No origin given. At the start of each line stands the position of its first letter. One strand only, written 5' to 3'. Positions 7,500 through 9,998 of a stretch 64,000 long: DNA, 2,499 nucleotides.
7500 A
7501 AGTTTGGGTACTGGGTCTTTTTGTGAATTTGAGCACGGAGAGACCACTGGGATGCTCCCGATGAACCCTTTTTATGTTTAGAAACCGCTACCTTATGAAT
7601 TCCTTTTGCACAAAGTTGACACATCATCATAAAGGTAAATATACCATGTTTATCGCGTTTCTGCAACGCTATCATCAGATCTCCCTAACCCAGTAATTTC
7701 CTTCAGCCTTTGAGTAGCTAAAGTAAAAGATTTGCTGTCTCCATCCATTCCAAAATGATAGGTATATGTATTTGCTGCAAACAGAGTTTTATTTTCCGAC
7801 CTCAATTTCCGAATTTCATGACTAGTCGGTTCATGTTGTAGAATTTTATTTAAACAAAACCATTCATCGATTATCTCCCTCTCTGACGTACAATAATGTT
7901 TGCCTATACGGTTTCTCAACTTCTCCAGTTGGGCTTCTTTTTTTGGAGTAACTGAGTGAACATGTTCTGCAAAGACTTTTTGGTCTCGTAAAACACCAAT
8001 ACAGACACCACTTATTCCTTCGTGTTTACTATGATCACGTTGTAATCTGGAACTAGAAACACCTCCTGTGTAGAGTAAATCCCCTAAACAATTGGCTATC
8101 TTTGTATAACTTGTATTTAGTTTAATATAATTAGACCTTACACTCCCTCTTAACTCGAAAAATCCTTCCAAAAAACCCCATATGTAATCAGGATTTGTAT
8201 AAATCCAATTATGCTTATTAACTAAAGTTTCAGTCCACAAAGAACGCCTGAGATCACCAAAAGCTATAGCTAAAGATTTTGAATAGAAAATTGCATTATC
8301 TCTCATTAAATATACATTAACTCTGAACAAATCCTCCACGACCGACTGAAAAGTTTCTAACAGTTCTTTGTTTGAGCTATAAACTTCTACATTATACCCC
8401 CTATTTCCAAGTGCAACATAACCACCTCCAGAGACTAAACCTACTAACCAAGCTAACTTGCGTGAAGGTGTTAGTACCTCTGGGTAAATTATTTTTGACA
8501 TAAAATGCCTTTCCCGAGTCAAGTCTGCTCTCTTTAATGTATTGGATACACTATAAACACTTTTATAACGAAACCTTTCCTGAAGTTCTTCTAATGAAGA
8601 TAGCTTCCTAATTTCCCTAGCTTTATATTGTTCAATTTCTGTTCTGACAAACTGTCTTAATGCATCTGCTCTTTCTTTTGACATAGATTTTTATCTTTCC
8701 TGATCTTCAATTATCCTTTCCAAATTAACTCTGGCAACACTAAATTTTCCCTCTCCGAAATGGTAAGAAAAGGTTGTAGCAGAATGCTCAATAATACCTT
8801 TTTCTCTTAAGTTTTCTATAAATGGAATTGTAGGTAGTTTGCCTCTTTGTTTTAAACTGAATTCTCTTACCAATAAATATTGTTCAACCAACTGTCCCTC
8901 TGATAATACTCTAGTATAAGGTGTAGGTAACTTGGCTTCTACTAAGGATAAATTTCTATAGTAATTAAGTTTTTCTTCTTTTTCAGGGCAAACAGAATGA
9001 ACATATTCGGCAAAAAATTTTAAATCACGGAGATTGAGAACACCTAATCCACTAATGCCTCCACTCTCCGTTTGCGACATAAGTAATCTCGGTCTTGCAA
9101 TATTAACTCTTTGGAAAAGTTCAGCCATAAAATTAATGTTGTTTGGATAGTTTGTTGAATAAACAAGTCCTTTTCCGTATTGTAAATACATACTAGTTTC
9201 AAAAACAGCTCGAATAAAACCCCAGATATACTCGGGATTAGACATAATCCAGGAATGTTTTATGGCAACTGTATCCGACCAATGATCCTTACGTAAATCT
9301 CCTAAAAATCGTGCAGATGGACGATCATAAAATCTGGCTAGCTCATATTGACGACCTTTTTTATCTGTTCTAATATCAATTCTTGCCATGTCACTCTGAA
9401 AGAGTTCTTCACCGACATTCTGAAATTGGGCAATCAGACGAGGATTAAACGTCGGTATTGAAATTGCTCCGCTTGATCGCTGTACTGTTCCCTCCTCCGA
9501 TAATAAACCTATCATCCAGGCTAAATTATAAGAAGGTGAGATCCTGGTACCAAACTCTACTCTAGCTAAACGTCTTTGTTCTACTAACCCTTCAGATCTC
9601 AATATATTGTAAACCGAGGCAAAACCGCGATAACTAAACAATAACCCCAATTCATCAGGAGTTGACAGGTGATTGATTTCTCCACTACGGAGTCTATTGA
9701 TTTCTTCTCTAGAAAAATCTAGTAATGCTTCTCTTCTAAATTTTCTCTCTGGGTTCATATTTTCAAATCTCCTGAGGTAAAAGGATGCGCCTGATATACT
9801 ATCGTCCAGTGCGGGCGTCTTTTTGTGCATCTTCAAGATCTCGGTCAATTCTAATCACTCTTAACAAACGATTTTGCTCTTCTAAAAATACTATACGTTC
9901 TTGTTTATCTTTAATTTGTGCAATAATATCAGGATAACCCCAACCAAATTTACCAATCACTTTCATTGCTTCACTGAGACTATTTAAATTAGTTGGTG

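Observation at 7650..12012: Candidate uncharacterised 3-gene module: ParB/Srx-like 737-aa protein followed by two tandem, divergent double-motif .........-like paralogs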

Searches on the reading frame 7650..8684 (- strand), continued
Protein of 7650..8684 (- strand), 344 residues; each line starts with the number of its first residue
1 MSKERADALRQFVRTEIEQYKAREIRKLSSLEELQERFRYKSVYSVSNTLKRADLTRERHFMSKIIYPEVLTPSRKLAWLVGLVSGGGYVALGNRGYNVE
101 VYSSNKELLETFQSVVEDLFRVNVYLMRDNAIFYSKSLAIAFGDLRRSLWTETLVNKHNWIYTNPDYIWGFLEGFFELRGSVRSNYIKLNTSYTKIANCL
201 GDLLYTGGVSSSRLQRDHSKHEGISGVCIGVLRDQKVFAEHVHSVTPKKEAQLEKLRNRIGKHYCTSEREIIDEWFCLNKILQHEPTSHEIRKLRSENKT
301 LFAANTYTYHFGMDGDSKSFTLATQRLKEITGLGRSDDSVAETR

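Call 90: search_protein_families(library=pfam, proteins=[P0163, L023:5959-7050:+, L023:7068-8156:+, L004:2053-2403:+, L011:3719-4411:+], max_evalue=0.1)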
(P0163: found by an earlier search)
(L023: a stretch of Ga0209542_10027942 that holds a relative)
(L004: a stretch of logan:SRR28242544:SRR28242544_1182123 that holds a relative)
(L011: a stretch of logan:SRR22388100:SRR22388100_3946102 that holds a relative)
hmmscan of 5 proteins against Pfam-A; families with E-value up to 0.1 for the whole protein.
P0163 (1048 aa): 12 families
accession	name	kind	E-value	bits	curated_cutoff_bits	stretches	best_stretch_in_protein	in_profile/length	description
PF00196.25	GerE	-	1.1e-12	47.8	23.5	1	961-1004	2-45/57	Bacterial regulatory proteins, luxR family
PF04545.22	Sigma70_r4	-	1.1e-11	44.5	24.1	1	846-896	4-50/50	Sigma-70, region 4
PF04539.22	Sigma70_r3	-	2.7e-11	43.8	25.3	1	745-801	4-60/78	Sigma-70 region 3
PF04542.20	Sigma70_r2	-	5.4e-07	29.8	24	1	672-731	7-67/71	Sigma-70 region 2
PF13412.12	HTH_24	-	1.1e-06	28.6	21.9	0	847-887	1-38/48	Winged helix-turn-helix DNA-binding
PF08281.18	Sigma70_r4_2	-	2.1e-05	24.5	25.7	1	962-1004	11-54/54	Sigma-70, region 4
PF04967.18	HTH_10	-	0.00041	20.5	23.1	0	975-1004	22-51/53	HTH DNA binding domain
PF13384.12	HTH_23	-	0.002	18.4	24.6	0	968-999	9-40/50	Homeodomain-like domain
PF21476.4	PF0610-like_N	-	0.0087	16.7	33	0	967-1000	7-38/50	PF0610-like, N-terminal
PF08279.18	HTH_11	-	0.03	14.6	25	0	971-1000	11-39/55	HTH domain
PF00140.25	Sigma70_r1_2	-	0.088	13.2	22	0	607-621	16-30/34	Sigma-70 factor, region 1.2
PF13404.12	HTH_AsnC-type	-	0.091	13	27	0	316-345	8-37/42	AsnC-type helix-turn-helix domain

L023:5959-7050:+ (363 aa): 3 families
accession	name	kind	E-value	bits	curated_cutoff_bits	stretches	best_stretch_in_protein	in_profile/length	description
PF18780.6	HNH_repeat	-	5.3e-08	33.5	26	1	287-334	1-43/54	Homing endonuclease associated repeat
PF14528.11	LAGLIDADG_3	-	0.0014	19.3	22.5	1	185-261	5-81/82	LAGLIDADG-like domain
PF02173.22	pKID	-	0.067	13.1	25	0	294-313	7-26/41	pKID domain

L023:7068-8156:+ (362 aa): 3 families
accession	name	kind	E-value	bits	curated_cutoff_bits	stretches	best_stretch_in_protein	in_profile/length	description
PF18780.6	HNH_repeat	-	1.6e-06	28.8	26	1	285-331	1-42/54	Homing endonuclease associated repeat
PF14528.11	LAGLIDADG_3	-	0.078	13.7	22.5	0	186-259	5-81/82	LAGLIDADG-like domain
PF24956.1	Msl2-3_C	-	0.092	13.4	29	0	256-297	14-55/87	Mechanosensitive ion channel protein 2/3 C-terminal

L004:2053-2403:+ (116 aa): 0 families

L011:3719-4411:+ (230 aa): 0 families

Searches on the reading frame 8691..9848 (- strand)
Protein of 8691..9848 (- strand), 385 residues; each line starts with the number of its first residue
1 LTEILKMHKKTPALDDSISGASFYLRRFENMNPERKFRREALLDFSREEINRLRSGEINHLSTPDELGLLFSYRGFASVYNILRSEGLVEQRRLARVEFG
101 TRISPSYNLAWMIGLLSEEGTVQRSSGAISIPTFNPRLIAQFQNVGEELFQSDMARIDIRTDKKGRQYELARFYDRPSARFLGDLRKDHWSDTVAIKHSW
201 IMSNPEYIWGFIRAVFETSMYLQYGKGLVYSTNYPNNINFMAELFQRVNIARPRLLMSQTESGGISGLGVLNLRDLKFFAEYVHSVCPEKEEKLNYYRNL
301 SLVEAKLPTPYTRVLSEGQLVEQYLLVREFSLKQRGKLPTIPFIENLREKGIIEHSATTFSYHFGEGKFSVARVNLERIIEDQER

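Call 3: search_protein_families(library=pfam, proteins=[window:8691-9848:-], max_evalue=1)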
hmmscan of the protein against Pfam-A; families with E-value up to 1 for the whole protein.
window:8691-9848:- (385 aa): 1 family
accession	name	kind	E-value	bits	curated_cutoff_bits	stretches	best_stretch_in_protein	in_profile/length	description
PF14528.11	LAGLIDADG_3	-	0.0045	17.7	22.5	1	107-174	2-70/82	LAGLIDADG-like domain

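Call 4: search_protein_families(library=ncbifam, proteins=[window:8691-9848:-], max_evalue=1)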
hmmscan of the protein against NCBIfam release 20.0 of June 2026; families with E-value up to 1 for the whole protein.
window:8691-9848:- (385 aa): 0 families

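Call 38: search_protein_families(library=padloc, proteins=[window:8691-9848:-], max_evalue=1)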
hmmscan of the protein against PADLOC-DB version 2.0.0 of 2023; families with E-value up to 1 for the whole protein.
window:8691-9848:- (385 aa): 0 families

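Call 39: search_protein_families(library=phrogs, proteins=[window:8691-9848:-], max_evalue=1)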
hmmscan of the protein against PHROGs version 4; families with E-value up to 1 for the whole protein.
window:8691-9848:- (385 aa): 1 family
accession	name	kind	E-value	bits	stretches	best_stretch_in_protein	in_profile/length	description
phrog_25698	-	unknown function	0.21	12.2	0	343-367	115-139/153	-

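Call 90: search_protein_families(library=pfam, proteins=[P0163, L023:5959-7050:+, L023:7068-8156:+], max_evalue=0.1)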
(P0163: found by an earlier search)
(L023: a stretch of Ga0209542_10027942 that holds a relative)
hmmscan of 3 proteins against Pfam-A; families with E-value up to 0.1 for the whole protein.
P0163 (1048 aa): 12 families
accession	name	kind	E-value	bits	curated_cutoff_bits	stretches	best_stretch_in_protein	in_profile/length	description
PF00196.25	GerE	-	1.1e-12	47.8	23.5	1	961-1004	2-45/57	Bacterial regulatory proteins, luxR family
PF04545.22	Sigma70_r4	-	1.1e-11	44.5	24.1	1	846-896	4-50/50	Sigma-70, region 4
PF04539.22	Sigma70_r3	-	2.7e-11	43.8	25.3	1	745-801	4-60/78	Sigma-70 region 3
PF04542.20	Sigma70_r2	-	5.4e-07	29.8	24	1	672-731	7-67/71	Sigma-70 region 2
PF13412.12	HTH_24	-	1.1e-06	28.6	21.9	0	847-887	1-38/48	Winged helix-turn-helix DNA-binding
PF08281.18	Sigma70_r4_2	-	2.1e-05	24.5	25.7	1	962-1004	11-54/54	Sigma-70, region 4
PF04967.18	HTH_10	-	0.00041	20.5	23.1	0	975-1004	22-51/53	HTH DNA binding domain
PF13384.12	HTH_23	-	0.002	18.4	24.6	0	968-999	9-40/50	Homeodomain-like domain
PF21476.4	PF0610-like_N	-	0.0087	16.7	33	0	967-1000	7-38/50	PF0610-like, N-terminal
PF08279.18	HTH_11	-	0.03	14.6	25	0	971-1000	11-39/55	HTH domain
PF00140.25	Sigma70_r1_2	-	0.088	13.2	22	0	607-621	16-30/34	Sigma-70 factor, region 1.2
PF13404.12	HTH_AsnC-type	-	0.091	13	27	0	316-345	8-37/42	AsnC-type helix-turn-helix domain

L023:5959-7050:+ (363 aa): 3 families
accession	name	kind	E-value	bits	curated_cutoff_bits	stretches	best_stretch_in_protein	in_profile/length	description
PF18780.6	HNH_repeat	-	5.3e-08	33.5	26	1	287-334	1-43/54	Homing endonuclease associated repeat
PF14528.11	LAGLIDADG_3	-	0.0014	19.3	22.5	1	185-261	5-81/82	LAGLIDADG-like domain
PF02173.22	pKID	-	0.067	13.1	25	0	294-313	7-26/41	pKID domain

L023:7068-8156:+ (362 aa): 3 families
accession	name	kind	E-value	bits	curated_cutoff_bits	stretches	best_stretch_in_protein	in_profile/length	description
PF18780.6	HNH_repeat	-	1.6e-06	28.8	26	1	285-331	1-42/54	Homing endonuclease associated repeat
PF14528.11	LAGLIDADG_3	-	0.078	13.7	22.5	0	186-259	5-81/82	LAGLIDADG-like domain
PF24956.1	Msl2-3_C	-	0.092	13.4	29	0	256-297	14-55/87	Mechanosensitive ion channel protein 2/3 C-terminal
